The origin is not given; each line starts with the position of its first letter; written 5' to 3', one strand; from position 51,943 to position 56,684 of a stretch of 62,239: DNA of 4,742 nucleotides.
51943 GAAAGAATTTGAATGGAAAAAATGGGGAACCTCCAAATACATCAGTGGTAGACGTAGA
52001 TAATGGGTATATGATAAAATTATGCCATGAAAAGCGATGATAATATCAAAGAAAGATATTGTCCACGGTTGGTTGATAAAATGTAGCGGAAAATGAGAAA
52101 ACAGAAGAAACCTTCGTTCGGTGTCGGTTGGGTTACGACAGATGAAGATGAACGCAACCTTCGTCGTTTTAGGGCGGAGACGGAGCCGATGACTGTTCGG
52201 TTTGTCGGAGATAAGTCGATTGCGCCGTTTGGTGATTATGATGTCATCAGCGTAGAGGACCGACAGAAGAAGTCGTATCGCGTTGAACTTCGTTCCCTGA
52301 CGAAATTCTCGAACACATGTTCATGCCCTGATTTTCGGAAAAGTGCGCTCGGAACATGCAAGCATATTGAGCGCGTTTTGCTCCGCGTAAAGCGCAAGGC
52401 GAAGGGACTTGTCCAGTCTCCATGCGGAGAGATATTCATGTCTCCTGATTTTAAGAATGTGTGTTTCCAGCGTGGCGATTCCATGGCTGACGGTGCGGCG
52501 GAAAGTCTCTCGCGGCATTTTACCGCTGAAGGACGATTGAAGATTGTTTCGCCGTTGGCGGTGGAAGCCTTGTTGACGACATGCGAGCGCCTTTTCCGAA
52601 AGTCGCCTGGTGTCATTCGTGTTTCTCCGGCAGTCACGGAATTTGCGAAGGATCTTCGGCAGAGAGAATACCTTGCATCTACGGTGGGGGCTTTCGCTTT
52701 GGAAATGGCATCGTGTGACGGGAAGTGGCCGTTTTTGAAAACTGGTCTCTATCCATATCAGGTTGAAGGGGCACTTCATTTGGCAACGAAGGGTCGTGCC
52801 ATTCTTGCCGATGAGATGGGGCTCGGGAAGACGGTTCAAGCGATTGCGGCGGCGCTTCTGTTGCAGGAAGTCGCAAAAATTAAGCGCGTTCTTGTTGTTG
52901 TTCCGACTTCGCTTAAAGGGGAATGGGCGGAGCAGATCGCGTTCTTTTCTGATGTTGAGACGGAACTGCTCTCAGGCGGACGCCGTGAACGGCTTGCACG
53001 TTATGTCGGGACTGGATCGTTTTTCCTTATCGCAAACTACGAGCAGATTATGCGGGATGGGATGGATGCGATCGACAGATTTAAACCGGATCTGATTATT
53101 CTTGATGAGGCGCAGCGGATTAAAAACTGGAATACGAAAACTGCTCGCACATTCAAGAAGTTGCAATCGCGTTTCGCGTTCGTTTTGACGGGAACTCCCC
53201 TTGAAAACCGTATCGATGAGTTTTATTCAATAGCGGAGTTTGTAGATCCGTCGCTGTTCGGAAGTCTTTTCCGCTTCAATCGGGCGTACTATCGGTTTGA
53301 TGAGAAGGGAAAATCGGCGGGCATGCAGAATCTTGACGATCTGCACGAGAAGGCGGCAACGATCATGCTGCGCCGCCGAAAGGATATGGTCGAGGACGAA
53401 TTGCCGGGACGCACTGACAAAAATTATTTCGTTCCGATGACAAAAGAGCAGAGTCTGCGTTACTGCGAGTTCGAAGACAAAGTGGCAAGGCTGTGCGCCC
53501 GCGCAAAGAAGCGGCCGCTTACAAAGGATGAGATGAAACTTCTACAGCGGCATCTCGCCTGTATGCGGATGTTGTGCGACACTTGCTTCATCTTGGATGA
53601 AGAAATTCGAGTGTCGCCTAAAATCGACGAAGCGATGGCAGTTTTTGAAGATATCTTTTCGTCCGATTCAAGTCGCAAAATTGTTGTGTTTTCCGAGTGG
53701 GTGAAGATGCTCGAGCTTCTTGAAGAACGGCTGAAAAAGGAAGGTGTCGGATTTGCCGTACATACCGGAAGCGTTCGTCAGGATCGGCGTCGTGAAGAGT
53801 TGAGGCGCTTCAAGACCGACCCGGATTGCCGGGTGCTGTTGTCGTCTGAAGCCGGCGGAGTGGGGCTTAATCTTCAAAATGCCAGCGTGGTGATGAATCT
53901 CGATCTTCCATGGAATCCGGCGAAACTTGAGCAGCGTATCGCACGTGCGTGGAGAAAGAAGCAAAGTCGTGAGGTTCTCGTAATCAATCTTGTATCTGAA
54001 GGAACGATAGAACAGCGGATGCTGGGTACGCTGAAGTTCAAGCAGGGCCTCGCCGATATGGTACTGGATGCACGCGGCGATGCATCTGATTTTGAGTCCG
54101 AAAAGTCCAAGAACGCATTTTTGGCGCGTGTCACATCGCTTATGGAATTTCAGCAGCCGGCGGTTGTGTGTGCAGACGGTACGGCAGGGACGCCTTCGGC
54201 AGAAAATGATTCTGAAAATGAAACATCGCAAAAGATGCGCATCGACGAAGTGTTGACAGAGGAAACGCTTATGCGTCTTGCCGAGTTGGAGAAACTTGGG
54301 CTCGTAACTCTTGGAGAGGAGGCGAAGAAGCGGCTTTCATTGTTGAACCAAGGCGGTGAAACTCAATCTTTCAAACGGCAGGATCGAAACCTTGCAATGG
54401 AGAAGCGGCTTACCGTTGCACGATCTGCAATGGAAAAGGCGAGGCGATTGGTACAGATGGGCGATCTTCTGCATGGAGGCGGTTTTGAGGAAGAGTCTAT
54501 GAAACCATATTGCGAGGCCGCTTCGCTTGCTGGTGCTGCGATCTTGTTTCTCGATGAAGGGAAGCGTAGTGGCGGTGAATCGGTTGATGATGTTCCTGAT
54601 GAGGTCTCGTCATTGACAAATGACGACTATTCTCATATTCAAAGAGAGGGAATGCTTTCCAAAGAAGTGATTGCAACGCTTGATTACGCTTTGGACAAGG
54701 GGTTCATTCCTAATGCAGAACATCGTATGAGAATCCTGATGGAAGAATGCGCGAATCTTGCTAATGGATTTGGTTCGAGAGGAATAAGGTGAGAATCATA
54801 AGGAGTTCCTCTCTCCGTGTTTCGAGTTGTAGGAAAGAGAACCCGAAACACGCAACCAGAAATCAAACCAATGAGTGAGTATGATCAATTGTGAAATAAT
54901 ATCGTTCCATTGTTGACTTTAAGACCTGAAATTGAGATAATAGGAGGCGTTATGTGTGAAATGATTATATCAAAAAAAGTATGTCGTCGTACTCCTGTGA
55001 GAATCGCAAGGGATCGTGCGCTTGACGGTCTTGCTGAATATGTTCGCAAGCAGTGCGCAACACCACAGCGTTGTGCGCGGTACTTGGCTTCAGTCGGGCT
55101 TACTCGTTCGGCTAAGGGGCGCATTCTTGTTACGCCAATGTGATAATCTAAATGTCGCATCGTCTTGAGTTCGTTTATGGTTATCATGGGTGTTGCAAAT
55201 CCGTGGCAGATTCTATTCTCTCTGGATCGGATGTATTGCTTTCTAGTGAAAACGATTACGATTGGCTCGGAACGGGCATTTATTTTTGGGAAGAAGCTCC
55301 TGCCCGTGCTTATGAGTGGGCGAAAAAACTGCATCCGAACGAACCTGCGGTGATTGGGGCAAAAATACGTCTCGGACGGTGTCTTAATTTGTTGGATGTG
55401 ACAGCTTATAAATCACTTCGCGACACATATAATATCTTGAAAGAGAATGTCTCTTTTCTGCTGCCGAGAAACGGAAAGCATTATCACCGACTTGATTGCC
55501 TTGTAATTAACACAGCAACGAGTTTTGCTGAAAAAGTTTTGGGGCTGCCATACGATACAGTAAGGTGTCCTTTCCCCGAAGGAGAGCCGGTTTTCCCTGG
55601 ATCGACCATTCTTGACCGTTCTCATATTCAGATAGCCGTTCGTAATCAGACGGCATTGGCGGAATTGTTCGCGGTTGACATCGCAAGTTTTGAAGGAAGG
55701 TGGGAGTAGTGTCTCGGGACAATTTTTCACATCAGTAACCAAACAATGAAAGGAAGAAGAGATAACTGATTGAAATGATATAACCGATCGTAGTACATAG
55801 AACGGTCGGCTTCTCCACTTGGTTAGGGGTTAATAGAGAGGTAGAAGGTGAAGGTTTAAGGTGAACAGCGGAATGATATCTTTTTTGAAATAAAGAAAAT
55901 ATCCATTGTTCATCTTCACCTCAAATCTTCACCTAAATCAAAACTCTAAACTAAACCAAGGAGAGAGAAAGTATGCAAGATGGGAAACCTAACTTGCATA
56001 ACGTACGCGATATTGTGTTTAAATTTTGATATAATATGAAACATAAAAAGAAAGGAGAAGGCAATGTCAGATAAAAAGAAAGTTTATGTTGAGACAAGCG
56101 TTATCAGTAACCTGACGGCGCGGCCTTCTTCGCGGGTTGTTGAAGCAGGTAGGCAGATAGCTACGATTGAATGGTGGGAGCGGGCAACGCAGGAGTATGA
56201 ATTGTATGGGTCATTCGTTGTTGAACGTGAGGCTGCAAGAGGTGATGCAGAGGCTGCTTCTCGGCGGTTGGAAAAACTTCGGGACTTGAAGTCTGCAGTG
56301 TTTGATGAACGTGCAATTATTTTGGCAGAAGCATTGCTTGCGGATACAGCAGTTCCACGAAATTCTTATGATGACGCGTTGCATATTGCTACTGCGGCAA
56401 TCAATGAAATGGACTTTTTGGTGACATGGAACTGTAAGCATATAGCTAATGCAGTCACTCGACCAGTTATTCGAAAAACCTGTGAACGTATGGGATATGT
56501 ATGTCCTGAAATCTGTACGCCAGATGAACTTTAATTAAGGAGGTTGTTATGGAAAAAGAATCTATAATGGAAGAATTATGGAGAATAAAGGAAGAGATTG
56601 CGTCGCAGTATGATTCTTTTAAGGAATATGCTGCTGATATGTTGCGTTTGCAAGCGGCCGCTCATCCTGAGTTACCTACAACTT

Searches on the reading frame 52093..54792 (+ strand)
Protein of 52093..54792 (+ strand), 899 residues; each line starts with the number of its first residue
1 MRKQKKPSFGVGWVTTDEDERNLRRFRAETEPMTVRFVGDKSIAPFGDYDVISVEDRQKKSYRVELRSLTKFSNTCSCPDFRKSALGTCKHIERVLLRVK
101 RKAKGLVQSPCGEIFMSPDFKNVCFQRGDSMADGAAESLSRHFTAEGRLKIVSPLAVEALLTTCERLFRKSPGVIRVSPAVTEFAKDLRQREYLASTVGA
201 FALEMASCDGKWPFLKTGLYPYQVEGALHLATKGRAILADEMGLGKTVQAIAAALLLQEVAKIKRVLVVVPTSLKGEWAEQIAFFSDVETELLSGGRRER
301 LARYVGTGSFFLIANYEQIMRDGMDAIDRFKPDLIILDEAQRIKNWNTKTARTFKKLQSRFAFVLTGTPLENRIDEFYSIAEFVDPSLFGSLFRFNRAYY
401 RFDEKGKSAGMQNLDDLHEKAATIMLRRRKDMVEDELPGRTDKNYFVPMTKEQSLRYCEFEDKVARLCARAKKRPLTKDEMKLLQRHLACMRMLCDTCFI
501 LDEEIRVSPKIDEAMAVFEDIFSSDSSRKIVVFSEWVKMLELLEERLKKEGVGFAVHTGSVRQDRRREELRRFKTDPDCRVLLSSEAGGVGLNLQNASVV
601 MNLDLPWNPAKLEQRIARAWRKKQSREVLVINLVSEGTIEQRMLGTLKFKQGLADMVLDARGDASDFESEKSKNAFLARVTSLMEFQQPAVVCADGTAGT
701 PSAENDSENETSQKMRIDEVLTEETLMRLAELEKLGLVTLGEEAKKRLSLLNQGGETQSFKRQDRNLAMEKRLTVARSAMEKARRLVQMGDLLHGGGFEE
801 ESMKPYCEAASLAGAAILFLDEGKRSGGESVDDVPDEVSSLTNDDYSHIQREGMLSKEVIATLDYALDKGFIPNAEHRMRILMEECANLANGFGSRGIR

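Call 10: search_protein_families(library=pfam, proteins=[window:52093-54792:+], max_evalue=0.01)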
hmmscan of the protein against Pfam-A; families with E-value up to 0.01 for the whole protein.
window:52093-54792:+ (899 aa): 9 families
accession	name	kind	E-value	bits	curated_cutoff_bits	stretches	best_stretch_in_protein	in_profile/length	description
PF00176.29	SNF2-rel_dom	-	3.1e-42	145.1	24.9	1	236-475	20-268/290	SNF2-related domain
PF00271.37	Helicase_C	-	8.7e-25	87.6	23.5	1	516-622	4-109/110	Helicase conserved C-terminal domain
PF04851.21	ResIII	-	6.9e-09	36.3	22.5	1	220-369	5-162/164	Type III restriction enzyme, res subunit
PF00270.35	DEAD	-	8.7e-06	26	26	1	223-369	4-160/167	DEAD/DEAH box helicase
PF16203.11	ERCC3_RAD25_C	-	2.7e-05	24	27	1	527-639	60-173/248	ERCC3/RAD25/XPB C-terminal helicase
PF13401.12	AAA_22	-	7.7e-05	23.5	27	1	241-369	13-124/130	AAA domain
PF13173.12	AAA_14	-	0.0021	18.5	27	0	329-368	60-98/129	AAA domain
PF04434.22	SWIM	-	0.0063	16.5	19.6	0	73-99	12-37/38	SWIM zinc finger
PF18766.7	SWI2_SNF2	-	0.0074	16.4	26.7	0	242-373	27-159/221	SWI2/SNF2 ATPase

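Call 81: search_protein_families(library=padloc, proteins=[window:52093-54792:+], max_evalue=0.001)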
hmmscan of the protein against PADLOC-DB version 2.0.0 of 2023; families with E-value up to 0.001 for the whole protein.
window:52093-54792:+ (899 aa): 47 families (the best 25 are shown)
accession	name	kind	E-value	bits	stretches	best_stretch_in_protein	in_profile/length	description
PDLC00633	ZorD1|ZorD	-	1.3e-65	220.1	1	214-658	439-885/908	"SWI2/SNF2 helicase, Mrr-like nuclease"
PDLC02842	DpdE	-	1.8e-62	209.4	1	236-663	723-1157/1176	DpdE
PDLC02845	DpdE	-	1.7e-60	203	1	216-670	841-1285/1293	DpdE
PDLC00632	ZorD1|ZorD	-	5.3e-55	184.9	2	310-671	717-1093/1101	"SWI2/SNF2 helicase, Mrr-like nuclease"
PDLC02850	DpdE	-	1.3e-53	180.3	1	214-661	800-1245/1282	DpdE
PDLC00634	ZorD1|ZorD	-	1.5e-49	166.7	1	215-630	491-933/1208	"SWI2/SNF2 helicase, Mrr-like nuclease"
PDLC00631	ZorD1|ZorD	-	1.6e-48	163.3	1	219-631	442-877/1071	"SWI2/SNF2 helicase, Mrr-like nuclease"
PDLC02849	DpdE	-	2.7e-47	159.5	1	213-664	395-839/857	DpdE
PDLC00629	ZorD1|ZorD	-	9.3e-47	157.5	2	321-630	616-921/1012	"SWI2/SNF2 helicase, Mrr-like nuclease"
PDLC00628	ZorD1|ZorD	-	9.9e-40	134.1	1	215-747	509-1047/1171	"SWI2/SNF2 helicase, Mrr-like nuclease"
PDLC02851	DpdE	-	2.3e-39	133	1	216-662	595-1039/1055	DpdE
PDLC02500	BrxHI|BrxHII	-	3.7e-38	129.7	2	523-650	476-601/933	BrxHI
PDLC02623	DrmD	-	1.7e-36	123.4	2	501-649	503-651/1040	DrmD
PDLC02619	DrmD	-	5.2e-36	122.1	2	578-660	489-572/872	DrmD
PDLC00659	HmaA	-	1.9e-33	113.4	2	524-669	509-660/1176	SNF2 helicase / DEAD-box helicase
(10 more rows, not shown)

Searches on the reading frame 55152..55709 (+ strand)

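Call 10: search_protein_families(library=pfam, proteins=[window:55152-55709:+], max_evalue=0.01)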
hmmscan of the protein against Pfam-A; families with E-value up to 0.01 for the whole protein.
window:55152-55709:+ (185 aa): 0 families

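Call 81: search_protein_families(library=padloc, proteins=[window:55152-55709:+], max_evalue=0.001)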
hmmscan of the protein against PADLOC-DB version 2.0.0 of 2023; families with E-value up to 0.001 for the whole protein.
window:55152-55709:+ (185 aa): 2 families
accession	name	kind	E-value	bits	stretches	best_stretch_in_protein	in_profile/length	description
PDLC04069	PD-T4-9_A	-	6.1e-08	30.5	1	9-101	7-96/191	-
PDLC04068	PD-T4-9_A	-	2e-05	22.8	1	34-99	29-97/187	-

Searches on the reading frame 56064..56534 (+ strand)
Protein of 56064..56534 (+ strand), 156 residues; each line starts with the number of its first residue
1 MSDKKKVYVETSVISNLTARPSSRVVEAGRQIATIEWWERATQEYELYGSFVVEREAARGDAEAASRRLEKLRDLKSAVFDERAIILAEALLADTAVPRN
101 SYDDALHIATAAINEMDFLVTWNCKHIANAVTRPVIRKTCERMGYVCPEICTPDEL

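Call 10: search_protein_families(library=pfam, proteins=[window:56064-56534:+], max_evalue=0.01)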
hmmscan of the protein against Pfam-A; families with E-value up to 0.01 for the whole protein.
window:56064-56534:+ (156 aa): 1 family
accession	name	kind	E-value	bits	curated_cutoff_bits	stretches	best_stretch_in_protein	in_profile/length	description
PF01850.27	PIN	-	0.00057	20.9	23.6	1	7-119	1-108/120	PIN domain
